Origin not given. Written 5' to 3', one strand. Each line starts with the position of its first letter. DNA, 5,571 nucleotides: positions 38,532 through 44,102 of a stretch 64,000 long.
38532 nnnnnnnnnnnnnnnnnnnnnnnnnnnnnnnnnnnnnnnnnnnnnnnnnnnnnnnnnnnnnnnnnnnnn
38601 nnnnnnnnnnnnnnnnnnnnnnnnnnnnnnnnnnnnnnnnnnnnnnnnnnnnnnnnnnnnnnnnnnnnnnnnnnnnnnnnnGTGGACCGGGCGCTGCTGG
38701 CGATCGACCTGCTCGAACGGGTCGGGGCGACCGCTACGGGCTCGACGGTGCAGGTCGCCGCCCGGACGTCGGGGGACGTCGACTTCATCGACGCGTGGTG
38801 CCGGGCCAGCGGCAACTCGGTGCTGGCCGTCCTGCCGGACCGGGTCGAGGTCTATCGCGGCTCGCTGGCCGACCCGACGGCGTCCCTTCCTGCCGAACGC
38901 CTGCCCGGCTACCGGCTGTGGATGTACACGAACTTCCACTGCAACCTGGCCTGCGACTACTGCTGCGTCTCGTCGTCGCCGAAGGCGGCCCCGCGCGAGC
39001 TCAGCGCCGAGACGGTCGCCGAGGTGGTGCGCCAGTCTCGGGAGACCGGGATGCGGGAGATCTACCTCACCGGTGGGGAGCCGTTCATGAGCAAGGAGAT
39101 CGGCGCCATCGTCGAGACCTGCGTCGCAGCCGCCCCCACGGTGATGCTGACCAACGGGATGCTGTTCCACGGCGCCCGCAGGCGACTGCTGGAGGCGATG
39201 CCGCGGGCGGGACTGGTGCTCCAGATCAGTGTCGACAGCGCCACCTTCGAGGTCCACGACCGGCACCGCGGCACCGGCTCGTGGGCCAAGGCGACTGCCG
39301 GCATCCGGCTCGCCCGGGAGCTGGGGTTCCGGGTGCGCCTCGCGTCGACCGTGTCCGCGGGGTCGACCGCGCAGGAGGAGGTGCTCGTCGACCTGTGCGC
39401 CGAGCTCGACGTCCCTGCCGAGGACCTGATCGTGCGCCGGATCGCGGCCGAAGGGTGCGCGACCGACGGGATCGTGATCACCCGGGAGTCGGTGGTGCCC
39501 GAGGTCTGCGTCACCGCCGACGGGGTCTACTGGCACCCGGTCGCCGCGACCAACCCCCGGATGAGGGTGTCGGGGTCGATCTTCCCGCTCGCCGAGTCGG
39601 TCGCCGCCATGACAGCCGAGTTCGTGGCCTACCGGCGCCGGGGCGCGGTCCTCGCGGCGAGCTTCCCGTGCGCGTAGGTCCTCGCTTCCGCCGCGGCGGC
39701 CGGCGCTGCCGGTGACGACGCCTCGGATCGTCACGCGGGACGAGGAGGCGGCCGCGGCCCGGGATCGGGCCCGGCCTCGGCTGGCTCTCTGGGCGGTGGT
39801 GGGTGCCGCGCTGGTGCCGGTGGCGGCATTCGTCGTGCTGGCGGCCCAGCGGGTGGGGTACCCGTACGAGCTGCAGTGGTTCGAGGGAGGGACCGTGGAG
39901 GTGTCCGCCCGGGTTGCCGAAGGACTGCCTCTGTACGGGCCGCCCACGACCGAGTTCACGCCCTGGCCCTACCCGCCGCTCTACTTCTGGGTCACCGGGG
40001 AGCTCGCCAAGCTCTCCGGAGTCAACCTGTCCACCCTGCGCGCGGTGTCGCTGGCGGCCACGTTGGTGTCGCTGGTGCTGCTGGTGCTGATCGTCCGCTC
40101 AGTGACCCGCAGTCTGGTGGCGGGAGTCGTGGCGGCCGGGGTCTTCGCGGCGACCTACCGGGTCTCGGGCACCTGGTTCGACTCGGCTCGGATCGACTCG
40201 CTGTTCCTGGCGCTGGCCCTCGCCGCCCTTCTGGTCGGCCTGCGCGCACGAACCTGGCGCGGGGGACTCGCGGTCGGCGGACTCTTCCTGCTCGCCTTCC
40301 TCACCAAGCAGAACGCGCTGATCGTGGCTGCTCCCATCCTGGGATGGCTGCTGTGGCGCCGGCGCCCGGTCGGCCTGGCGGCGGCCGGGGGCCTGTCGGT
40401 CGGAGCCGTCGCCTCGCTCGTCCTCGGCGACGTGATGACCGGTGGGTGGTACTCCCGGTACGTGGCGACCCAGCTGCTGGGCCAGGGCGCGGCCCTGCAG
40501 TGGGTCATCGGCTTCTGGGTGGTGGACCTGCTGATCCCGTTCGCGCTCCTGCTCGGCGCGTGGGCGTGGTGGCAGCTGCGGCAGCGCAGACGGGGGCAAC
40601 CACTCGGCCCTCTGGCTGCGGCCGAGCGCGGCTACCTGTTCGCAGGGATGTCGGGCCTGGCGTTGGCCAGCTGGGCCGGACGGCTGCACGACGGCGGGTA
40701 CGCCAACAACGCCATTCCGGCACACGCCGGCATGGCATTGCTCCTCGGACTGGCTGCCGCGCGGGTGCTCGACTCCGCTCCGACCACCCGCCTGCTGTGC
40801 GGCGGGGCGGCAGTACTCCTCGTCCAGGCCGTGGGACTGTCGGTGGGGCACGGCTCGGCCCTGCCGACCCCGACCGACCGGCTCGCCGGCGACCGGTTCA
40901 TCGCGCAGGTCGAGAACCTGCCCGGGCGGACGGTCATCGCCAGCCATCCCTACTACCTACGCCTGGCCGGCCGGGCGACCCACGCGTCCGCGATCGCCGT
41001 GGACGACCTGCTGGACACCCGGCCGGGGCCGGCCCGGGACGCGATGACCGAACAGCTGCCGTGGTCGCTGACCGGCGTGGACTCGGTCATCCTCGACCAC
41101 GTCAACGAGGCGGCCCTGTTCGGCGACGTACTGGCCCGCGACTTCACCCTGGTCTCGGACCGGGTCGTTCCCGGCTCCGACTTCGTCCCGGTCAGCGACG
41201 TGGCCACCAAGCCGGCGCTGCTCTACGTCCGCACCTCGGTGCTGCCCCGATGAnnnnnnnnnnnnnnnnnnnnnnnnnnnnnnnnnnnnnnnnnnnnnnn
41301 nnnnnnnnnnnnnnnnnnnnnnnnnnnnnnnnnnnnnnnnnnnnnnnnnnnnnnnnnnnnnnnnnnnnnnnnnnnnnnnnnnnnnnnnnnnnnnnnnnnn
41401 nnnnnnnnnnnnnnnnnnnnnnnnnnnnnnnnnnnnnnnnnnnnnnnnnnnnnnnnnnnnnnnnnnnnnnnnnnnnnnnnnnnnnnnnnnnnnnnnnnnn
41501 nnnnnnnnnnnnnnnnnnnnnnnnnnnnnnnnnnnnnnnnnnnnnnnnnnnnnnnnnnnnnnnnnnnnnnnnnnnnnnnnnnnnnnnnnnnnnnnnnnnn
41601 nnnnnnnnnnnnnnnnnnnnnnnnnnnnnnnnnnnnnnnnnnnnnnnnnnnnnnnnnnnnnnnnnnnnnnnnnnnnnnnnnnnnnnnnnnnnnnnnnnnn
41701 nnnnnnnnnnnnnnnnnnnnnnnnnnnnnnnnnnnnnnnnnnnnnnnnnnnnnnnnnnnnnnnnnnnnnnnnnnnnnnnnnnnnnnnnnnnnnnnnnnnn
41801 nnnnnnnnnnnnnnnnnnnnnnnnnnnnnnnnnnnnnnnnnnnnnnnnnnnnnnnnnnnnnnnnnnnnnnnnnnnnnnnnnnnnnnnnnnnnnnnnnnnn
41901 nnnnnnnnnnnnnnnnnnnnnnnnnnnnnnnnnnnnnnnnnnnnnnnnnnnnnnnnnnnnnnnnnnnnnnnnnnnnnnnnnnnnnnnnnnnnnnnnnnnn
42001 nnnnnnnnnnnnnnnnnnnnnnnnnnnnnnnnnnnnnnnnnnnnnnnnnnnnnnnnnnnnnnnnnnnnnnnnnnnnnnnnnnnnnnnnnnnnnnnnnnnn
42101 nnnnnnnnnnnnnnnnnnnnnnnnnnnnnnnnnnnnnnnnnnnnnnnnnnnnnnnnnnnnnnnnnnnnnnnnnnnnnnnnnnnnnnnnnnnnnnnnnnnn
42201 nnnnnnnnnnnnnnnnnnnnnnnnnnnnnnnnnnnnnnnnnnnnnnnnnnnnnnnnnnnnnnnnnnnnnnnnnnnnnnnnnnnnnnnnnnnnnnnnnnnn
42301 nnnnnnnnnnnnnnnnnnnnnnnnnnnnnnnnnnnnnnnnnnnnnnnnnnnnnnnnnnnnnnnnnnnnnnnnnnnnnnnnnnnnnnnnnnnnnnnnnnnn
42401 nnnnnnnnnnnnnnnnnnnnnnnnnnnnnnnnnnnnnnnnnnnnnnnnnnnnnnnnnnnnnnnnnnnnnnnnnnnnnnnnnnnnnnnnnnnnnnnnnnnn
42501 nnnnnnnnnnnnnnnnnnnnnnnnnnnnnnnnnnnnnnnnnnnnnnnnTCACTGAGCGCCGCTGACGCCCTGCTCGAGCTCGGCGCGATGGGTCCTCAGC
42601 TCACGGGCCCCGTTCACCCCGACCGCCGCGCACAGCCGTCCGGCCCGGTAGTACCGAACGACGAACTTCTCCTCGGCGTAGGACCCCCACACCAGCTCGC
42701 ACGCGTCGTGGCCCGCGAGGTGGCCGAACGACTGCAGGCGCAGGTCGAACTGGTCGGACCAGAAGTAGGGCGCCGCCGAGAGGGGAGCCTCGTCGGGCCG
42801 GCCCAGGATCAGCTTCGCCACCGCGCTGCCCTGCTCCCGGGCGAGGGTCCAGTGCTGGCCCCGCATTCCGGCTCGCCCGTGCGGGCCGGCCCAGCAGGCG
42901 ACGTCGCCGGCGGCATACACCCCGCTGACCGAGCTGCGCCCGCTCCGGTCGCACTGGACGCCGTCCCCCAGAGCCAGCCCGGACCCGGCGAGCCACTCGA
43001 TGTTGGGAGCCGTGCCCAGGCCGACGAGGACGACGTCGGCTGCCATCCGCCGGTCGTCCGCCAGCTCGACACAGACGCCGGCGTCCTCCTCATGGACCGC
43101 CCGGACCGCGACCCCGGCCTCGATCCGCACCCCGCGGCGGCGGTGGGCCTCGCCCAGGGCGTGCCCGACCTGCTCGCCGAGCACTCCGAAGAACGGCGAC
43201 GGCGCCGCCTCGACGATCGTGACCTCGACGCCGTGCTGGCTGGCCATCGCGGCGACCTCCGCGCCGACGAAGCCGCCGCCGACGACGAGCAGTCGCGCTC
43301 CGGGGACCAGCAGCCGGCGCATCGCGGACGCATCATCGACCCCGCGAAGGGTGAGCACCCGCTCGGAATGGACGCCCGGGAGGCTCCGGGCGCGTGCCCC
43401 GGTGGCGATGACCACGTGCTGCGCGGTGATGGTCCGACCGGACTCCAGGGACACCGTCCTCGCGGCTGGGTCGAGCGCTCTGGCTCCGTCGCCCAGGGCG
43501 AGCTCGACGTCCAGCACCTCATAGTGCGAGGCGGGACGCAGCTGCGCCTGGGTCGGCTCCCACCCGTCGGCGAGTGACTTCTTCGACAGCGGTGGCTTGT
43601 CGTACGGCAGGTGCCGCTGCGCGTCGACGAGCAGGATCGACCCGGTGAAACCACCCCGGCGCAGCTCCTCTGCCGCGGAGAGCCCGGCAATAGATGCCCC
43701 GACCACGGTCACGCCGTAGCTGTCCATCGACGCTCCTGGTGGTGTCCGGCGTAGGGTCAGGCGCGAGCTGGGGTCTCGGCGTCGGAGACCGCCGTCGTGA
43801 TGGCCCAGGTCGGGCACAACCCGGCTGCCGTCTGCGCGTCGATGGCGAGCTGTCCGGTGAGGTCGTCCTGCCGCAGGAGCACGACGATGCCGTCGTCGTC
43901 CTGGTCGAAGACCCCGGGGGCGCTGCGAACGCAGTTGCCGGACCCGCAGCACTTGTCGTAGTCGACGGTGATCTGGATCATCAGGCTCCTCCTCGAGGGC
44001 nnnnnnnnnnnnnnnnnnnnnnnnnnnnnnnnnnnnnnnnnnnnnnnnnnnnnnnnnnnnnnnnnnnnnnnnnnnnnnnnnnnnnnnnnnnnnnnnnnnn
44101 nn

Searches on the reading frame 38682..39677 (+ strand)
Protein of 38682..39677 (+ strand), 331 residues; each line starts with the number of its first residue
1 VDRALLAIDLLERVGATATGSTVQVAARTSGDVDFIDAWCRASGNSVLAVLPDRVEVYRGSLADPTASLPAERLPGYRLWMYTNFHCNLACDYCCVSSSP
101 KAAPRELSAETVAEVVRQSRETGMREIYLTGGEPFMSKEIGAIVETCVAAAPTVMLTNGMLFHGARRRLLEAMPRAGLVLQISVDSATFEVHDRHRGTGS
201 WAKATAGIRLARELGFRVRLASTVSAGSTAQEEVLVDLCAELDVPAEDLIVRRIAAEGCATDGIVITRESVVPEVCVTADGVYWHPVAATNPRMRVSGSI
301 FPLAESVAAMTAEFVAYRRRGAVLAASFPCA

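Call 86: search_protein_families(library=pfam, proteins=[window:38682-39677:+], max_evalue=0.00001)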
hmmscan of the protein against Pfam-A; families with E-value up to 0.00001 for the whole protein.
window:38682-39677:+ (331 aa): 2 families
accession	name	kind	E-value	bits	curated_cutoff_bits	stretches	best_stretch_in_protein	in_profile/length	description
PF04055.27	Radical_SAM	-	6.6e-24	85.4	29.5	1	86-225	6-151/166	Radical SAM superfamily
PF13353.11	Fer4_12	-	5.6e-07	30.4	22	1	75-167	4-99/137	4Fe-4S single cluster domain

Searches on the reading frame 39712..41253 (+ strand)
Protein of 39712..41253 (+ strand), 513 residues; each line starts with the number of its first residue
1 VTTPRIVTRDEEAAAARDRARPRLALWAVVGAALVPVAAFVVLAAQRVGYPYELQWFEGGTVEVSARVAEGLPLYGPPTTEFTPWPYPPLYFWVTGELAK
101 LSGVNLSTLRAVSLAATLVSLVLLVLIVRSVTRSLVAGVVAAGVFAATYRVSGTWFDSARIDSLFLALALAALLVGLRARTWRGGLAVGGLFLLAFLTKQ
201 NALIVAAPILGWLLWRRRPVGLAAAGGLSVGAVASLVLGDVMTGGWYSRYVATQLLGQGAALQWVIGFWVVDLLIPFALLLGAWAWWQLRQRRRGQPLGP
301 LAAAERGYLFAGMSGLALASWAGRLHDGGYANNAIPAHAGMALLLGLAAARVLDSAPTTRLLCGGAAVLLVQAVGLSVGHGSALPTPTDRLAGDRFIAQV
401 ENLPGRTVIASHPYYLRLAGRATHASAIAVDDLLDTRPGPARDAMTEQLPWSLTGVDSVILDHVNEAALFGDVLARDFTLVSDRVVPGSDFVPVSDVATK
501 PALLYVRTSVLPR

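Call 86: search_protein_families(library=pfam, proteins=[window:39712-41253:+], max_evalue=0.00001)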
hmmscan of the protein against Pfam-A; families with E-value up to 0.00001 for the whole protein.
window:39712-41253:+ (513 aa): 1 family
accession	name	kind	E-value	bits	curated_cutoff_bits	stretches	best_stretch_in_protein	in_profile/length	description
PF13231.12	PMT_2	-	8.2e-11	42.8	26.1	1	88-219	3-137/160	Dolichyl-phosphate-mannose-protein mannosyltransferase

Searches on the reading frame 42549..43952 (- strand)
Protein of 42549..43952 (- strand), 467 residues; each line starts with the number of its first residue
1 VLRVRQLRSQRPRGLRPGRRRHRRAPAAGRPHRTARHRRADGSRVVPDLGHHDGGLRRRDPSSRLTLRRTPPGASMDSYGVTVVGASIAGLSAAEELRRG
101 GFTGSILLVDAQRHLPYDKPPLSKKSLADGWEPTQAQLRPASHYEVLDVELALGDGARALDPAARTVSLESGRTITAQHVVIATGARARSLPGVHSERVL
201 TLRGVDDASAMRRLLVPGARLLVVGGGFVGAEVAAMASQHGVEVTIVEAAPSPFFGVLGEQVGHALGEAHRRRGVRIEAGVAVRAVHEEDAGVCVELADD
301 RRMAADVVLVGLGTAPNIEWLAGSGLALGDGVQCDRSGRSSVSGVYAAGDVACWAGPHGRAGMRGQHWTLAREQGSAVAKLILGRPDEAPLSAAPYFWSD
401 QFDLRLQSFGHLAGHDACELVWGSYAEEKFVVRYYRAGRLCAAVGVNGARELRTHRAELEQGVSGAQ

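Call 86: search_protein_families(library=pfam, proteins=[window:42549-43952:-], max_evalue=0.00001)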
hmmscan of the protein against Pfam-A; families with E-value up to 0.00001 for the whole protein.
window:42549-43952:- (467 aa): 6 families
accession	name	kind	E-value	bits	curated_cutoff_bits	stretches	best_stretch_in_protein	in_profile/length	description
PF07992.20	Pyr_redox_2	-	9.1e-60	203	26.1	1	81-375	3-291/291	Pyridine nucleotide-disulphide oxidoreductase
PF00070.33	Pyr_redox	-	1.6e-13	51.4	22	1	220-297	1-79/82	Pyridine nucleotide-disulphide oxidoreductase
PF14759.12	Reductase_C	-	2.7e-13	50.7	25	1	396-464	1-68/85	Reductase C-terminal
PF13450.12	NAD_binding_8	-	1.2e-08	35.5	21.9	0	83-115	1-31/68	NAD(P)-binding Rossmann-like domain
PF01266.30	DAO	-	1.5e-08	35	27.9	0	221-254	2-35/353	FAD dependent oxidoreductase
PF13738.12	Pyr_redox_3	-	6.7e-07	29.3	30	1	172-349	120-305/305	Pyridine nucleotide-disulphide oxidoreductase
